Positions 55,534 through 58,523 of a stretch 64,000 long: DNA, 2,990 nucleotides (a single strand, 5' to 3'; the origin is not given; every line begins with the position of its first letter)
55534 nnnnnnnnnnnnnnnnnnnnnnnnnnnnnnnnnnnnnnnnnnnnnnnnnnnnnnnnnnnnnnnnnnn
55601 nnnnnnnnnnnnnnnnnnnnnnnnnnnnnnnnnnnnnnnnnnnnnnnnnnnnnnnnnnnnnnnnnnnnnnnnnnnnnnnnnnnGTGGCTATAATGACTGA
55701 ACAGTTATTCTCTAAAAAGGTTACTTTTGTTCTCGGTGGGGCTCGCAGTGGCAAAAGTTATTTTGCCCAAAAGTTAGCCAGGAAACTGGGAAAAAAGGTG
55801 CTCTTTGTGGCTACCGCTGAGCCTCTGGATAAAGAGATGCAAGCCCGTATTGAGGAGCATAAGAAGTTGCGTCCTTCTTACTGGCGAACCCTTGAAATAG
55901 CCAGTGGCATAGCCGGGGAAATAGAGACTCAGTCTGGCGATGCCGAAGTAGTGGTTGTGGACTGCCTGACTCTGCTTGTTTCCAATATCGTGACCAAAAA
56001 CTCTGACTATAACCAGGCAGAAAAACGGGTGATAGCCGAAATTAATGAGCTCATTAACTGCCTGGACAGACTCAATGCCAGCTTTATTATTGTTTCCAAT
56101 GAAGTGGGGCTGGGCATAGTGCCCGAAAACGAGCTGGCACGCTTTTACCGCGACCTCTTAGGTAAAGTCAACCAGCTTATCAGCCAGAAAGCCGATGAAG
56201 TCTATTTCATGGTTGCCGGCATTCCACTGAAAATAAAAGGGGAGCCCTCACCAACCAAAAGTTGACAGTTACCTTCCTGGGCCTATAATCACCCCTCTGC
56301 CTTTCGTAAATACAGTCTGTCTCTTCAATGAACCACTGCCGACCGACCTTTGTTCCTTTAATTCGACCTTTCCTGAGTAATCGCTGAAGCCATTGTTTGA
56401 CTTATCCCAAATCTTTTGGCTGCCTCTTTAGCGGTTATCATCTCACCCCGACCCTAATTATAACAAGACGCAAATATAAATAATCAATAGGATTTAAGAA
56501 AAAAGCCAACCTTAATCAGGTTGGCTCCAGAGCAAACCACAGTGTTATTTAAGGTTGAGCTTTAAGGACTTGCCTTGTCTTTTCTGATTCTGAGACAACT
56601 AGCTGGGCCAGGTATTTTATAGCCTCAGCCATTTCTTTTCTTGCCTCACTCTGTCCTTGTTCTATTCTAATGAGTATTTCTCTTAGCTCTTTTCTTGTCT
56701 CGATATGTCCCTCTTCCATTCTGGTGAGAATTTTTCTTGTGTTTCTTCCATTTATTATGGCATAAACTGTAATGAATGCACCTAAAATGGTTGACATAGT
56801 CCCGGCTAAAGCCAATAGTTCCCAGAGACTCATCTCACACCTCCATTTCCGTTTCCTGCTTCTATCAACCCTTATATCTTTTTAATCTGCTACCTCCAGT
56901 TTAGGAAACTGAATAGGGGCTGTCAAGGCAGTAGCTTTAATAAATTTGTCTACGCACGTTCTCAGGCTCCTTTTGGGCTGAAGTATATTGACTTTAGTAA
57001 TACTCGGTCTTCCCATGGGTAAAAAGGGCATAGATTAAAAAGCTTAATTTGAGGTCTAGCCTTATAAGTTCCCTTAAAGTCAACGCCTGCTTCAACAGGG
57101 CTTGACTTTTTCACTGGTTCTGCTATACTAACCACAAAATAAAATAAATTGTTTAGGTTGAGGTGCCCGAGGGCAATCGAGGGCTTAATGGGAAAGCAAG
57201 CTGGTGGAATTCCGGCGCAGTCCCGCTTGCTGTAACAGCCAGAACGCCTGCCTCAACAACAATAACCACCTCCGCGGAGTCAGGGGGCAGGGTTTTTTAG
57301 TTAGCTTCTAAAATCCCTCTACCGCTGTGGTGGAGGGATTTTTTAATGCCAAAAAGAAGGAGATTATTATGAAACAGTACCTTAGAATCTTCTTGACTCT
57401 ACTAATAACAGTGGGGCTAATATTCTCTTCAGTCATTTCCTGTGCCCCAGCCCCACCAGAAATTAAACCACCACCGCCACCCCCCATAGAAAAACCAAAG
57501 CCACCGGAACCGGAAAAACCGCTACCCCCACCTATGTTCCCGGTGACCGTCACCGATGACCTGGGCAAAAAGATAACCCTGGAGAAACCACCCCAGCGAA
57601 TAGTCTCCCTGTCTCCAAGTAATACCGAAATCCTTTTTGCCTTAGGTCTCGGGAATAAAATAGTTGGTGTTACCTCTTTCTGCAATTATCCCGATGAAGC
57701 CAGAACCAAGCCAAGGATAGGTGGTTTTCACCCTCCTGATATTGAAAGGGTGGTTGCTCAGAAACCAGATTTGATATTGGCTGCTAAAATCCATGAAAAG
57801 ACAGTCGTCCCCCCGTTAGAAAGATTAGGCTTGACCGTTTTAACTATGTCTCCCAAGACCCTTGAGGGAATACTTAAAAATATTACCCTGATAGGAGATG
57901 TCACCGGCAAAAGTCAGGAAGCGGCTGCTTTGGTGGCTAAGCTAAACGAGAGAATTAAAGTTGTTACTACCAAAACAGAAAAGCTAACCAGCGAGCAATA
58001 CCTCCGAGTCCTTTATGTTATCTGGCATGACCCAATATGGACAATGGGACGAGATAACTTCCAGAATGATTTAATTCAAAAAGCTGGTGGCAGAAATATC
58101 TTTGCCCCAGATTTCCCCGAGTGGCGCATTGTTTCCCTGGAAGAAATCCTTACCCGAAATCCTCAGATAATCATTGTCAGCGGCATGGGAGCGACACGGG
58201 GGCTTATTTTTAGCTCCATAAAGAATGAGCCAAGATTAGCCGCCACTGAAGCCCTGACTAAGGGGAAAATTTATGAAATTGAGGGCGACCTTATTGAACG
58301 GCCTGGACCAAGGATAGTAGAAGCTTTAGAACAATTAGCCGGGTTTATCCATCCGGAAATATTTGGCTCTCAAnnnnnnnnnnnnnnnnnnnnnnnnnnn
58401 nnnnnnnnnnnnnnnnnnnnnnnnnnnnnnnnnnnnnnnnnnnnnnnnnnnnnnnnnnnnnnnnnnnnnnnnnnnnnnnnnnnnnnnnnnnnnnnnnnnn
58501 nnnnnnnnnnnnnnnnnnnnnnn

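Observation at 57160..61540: Second B12 riboswitch drives btuF plus a 1055-aa BNR beta-propeller surface protein - candidate cell-surface corrinoid capture protein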

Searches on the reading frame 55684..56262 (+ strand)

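Call 9: search_protein_families(library=pfam, proteins=[window:55684-56262:+], max_evalue=0.001)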
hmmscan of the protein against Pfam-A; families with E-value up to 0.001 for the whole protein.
window:55684-56262:+ (193 aa): 2 families
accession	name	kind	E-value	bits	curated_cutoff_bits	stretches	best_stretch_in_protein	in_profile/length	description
PF02283.22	CobU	-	8.8e-60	201.5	27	1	14-184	1-168/168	Cobinamide kinase / cobinamide phosphate guanyltransferase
PF13479.12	AAA_24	-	0.00011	22.6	27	1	11-177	2-169/195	AAA domain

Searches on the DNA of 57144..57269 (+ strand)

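Call 22: build_rna_model(alignment_id=A2)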
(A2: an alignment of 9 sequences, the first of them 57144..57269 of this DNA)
Model R1 built from alignment A2 (9 sequences, 128 columns); structure: RNAalifold consensus.
model positions 126; base pairs 25; branch points 3; effective number of sequences 1.37; information 0.591 bits per position. Calibrated on 0.2 Mb of random sequence (short: E-values are rough).
structure used (alignment columns):
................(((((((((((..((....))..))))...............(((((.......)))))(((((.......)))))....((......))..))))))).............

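Call 24: search_with_rna_model(model_id=R1, sources=[window, L001, L002, L003, L004, L005, L006, L007, L008, L009, L010, L011, L012, L013, L014, L015, L016, L017, L018, L019, L020, L021, L022, L023, L024, L025, L026, L027, L028, L029, L030, L031, L032, L033, L034, L035, L036, L037, L038, L039, L040, L041, L042, L043, L044, L045, L046, L047, L048, L049, L050, L051, L052, L053, L054, L055, L056, L057, L058, L059, L060, L061, L062, L063, L064, L065, L066, L067, L068, L069, L070, L071, L072, L073, L074, L075, L076, L077], max_evalue=0.01)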
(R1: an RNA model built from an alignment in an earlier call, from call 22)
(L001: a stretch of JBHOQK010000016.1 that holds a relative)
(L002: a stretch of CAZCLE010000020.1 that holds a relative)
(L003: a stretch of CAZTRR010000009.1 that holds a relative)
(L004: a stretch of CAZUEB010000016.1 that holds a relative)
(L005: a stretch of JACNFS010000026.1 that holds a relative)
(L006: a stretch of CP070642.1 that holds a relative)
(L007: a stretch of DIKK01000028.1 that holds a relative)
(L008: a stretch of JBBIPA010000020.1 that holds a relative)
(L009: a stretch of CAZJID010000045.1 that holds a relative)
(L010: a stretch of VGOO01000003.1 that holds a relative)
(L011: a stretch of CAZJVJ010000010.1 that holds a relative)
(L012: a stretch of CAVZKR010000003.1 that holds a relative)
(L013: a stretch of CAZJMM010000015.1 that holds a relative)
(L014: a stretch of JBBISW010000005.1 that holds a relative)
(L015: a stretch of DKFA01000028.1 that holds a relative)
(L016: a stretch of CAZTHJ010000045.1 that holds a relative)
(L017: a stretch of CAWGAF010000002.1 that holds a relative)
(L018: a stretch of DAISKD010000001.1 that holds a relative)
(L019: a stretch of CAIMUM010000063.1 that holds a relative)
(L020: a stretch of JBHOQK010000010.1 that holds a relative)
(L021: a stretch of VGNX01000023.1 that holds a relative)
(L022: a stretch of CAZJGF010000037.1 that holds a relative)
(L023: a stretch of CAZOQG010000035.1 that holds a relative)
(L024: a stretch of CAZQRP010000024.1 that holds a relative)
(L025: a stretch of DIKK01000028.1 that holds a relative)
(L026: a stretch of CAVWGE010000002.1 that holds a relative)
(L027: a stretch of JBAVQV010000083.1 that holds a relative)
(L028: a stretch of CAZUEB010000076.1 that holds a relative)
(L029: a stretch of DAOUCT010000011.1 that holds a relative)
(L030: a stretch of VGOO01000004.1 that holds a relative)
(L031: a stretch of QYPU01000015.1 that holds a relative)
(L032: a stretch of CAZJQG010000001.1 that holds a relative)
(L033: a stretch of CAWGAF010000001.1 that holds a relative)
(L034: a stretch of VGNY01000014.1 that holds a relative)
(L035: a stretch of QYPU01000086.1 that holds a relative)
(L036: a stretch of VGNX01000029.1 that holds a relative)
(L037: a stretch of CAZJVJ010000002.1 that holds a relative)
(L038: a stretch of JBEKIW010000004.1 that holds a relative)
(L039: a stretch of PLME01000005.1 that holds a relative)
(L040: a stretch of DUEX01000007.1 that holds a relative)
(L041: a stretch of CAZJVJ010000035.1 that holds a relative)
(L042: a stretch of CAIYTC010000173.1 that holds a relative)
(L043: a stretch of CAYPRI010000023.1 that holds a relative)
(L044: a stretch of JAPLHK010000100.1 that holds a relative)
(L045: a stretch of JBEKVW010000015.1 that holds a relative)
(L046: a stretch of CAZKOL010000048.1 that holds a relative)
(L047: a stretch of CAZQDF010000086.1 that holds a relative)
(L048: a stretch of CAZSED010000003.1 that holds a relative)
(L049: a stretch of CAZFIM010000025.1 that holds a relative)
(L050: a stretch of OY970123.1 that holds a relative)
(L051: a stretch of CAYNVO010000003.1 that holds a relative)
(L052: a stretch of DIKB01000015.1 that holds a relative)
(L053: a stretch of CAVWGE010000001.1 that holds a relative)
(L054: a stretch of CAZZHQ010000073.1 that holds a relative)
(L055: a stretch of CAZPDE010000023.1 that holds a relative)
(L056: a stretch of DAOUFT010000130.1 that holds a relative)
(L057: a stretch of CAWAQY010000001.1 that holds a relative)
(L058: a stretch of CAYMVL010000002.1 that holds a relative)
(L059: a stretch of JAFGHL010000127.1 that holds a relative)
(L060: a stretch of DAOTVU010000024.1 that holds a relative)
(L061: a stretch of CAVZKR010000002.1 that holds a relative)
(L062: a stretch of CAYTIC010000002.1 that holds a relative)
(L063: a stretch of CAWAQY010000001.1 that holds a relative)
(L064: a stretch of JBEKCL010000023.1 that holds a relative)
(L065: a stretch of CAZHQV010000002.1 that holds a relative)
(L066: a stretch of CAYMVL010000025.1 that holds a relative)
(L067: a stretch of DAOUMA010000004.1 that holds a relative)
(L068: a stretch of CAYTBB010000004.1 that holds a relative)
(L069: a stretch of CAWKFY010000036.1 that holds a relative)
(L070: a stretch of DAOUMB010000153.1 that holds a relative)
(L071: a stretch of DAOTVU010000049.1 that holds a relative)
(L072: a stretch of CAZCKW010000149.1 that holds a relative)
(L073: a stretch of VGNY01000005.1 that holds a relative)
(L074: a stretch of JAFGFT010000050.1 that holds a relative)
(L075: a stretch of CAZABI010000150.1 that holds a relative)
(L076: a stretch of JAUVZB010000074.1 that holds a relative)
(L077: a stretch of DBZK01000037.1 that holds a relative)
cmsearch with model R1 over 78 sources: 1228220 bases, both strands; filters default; matches with E-value up to 0.01: 36.
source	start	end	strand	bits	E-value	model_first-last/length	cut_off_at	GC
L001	7768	7893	+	141.6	3.4e-41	1-126/126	no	0.5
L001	6500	6625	+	139.6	1.5e-40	1-126/126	no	0.55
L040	3868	3993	+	135.1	3.7e-39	1-126/126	no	0.51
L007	7745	7870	+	135.1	3.8e-39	1-126/126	no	0.5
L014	7686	7811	+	134.2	7.1e-39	1-126/126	no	0.53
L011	7787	7912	+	132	3.6e-38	1-126/126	no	0.51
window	48164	48287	+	131.1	6.7e-38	1-126/126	no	0.55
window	57144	57269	+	129.6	2e-37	1-126/126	no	0.52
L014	6232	6355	+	129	3.1e-37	1-126/126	no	0.52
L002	1840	1964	+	128.8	3.5e-37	1-126/126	no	0.53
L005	1928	2053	+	126.8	1.5e-36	1-126/126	no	0.52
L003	1328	1454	+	124.2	1e-35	1-126/126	no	0.54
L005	647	770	+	123.8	1.3e-35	1-126/126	no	0.55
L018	7739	7864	+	123.8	1.4e-35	1-126/126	no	0.56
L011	6441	6564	+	123.7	1.4e-35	1-126/126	no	0.52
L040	2179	2302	+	122.1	4.5e-35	1-126/126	no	0.56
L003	42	166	+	122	4.7e-35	1-126/126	no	0.55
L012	6513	6638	+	120.6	1.3e-34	1-126/126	no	0.45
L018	6496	6620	+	119.9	2.2e-34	1-126/126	no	0.55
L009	6699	6824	+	115.2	6.6e-33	1-126/126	no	0.57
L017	6447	6569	+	114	1.5e-32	1-126/126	no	0.49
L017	7762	7887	+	113.3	2.6e-32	1-126/126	no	0.5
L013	1823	1946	+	111.4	9.9e-32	1-126/126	no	0.52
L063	7766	7891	+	110.1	2.6e-31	1-126/126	no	0.48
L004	6729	6852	+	109.4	4.2e-31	1-126/126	no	0.54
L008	7804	7929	+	108.6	7.5e-31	1-126/126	no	0.53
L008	6511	6634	+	108.5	8e-31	1-126/126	no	0.5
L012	7806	7931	+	106.8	2.7e-30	1-126/126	no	0.46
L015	6732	6856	+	105.8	5.8e-30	1-126/126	no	0.58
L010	1383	1506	+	105.6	6.5e-30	1-126/126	no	0.55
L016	2764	2891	+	101.5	1.3e-28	1-126/126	no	0.48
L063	6474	6597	+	96.1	6.5e-27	1-126/126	no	0.5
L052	2714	2837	+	95.7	8.2e-27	1-126/126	no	0.52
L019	6652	6777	+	95.6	9e-27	1-126/126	no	0.52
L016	4051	4175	+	79.7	9.1e-22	1-126/126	no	0.49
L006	6678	6785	+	40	2.4e-09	1-126/126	no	0.51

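Call 58: search_with_rna_model(model_id=R1, sources=[L010, L013, L007], max_evalue=10, filters=off)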
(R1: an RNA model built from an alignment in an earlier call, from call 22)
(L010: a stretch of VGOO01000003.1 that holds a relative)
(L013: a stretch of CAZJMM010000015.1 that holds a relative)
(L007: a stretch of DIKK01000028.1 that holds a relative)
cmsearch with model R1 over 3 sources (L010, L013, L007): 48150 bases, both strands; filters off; matches with E-value up to 10: 14.
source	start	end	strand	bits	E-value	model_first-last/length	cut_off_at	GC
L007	7745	7870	+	135.1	1.5e-40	1-126/126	no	0.5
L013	1823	1946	+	111.4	3.9e-33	1-126/126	no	0.52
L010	1383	1506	+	105.6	2.6e-31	1-126/126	no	0.55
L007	3015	3092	-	6.4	3.2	1-126/126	no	0.46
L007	10885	10929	+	6.1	4.1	1-126/126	no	0.51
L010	4838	4852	-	5.8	4.9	58-72/126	no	0.67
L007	2385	2449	+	5.8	4.9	1-126/126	no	0.49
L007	2387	2450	-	5.7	5.4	1-126/126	no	0.48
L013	13655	13769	+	5.7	5.7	1-126/126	no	0.4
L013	10998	11048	-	5.5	6.5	1-126/126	no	0.47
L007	18664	18691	-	5.2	7.7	46-73/126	no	0.5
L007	16345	16365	-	5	9.2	53-73/126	no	0.67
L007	973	1073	+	5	9.3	1-126/126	no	0.44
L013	2584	2714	-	4.9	9.6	1-126/126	no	0.47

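Call 75: search_with_rna_model(model_id=R1, sources=[L082, L083], max_evalue=10, filters=off)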
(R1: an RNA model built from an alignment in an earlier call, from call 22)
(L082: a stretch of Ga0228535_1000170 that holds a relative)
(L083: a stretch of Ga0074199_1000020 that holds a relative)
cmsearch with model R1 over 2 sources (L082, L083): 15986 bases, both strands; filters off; matches with E-value up to 10: 16.
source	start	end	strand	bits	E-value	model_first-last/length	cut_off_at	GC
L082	5138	5267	-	7.4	0.53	1-126/126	no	0.56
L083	4508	4594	+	7.1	0.67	1-126/126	no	0.53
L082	4484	4580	+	7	0.73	1-126/126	no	0.43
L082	1975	1990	+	6.5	1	57-73/126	no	0.75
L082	2205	2224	-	6.4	1.1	22-41/126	no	0.85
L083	7616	7635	+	6.4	1.1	22-41/126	no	0.85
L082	3127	3145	-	6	1.5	55-73/126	no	0.42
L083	613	696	+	5.8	1.7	1-126/126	no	0.51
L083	4074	4093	+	5.7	1.8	54-73/126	no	0.6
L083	7852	7867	-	5.3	2.4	57-73/126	no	0.69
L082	2145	2194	-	5.2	2.6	1-126/126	no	0.3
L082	4029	4097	+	4.3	4.9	1-126/126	no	0.49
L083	1156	1218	-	4.3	5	1-126/126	no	0.43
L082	2702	2810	+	4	6.1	1-126/126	no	0.5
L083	4326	4443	+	4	6.4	1-126/126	no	0.37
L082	1963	2003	-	3.5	8.6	1-126/126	no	0.46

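Call 94: search_with_rna_model(model_id=R1, sources=[L084, L085], max_evalue=0.01)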
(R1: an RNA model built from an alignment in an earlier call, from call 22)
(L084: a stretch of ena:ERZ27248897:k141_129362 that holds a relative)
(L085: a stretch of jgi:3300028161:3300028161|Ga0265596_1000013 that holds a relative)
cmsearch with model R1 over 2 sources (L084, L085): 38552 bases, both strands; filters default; matches with E-value up to 0.01: 2.
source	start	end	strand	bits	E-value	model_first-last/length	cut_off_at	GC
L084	6728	6851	+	111.5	2.9e-33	1-126/126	no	0.55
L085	6728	6851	+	111.5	2.9e-33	1-126/126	no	0.55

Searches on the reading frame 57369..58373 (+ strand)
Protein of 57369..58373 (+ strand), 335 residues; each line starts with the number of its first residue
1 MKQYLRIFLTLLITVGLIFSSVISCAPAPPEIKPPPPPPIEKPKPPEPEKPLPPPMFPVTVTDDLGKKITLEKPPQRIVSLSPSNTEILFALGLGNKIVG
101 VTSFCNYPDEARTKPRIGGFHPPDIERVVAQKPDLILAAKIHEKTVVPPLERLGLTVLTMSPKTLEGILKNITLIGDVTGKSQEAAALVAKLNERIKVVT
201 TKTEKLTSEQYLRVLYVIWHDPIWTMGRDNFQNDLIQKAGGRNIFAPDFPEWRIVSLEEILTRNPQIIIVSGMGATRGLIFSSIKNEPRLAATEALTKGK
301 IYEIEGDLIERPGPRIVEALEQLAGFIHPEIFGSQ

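Call 7: search_protein_families(library=pfam, proteins=[window:57369-58373:+], max_evalue=1)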
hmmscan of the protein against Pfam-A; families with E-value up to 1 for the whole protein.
window:57369-58373:+ (335 aa): 1 family
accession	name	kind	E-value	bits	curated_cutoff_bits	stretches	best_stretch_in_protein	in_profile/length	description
PF01497.23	Peripla_BP_2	-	2.1e-36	125.9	27.5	1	78-306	1-233/235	Periplasmic binding protein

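Call 8: search_protein_families(library=ncbifam, proteins=[window:57369-58373:+], max_evalue=1)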
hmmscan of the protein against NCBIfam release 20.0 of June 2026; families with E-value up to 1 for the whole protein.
window:57369-58373:+ (335 aa): 10 families
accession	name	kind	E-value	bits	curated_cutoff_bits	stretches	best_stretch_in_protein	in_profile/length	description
TIGR04281.1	peripla_PGF_1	equivalog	3.5e-49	167.7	325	1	57-332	3-269/330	PGF-CTERM-anchored ABC transporter substrate-binding protein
NF002894.0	PRK03379.1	equivalog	3.9e-36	124.5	234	1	76-324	24-259/266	vitamin B12 ABC transporter substrate-binding protein BtuF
TIGR03659.1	IsdE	equivalog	1.6e-20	73.5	298.65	1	72-324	35-288/292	heme ABC transporter substrate-binding protein IsdE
NF038402.1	TroA_like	subfamily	4.6e-18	65.6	30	1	77-270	1-185/219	helical backbone metal receptor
NF008501.1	PRK11411.1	subfamily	4.8e-15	55.3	320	1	58-324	23-287/303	Fe(3+) dicitrate ABC transporter substrate-binding protein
TIGR03868.1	F420-O_ABCperi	hypoth_equivalog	8.1e-15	54.8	392.4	2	59-139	2-85/287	putative F420-0 ABC transporter substrate-binding protein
NF052484.1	sider_BP_EitA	equivalog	3.5e-12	46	640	2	57-138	19-103/328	siderophore ABC transporter substrate-binding protein EitA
NF008200.0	PRK10957.1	equivalog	6e-10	38.5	205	2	123-204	116-198/330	Fe2+-enterobactin ABC transporter substrate-binding protein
NF010649.0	PRK14048.1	equivalog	5e-06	25.9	374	1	125-274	114-272/374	ferrichrome/ferrioxamine B periplasmic transporter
NF047879.1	catechol_SstD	exception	0.01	14.8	450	1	163-276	173-286/343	ferrated catecholamine ABC transporter substrate-binding lipoprotein SstD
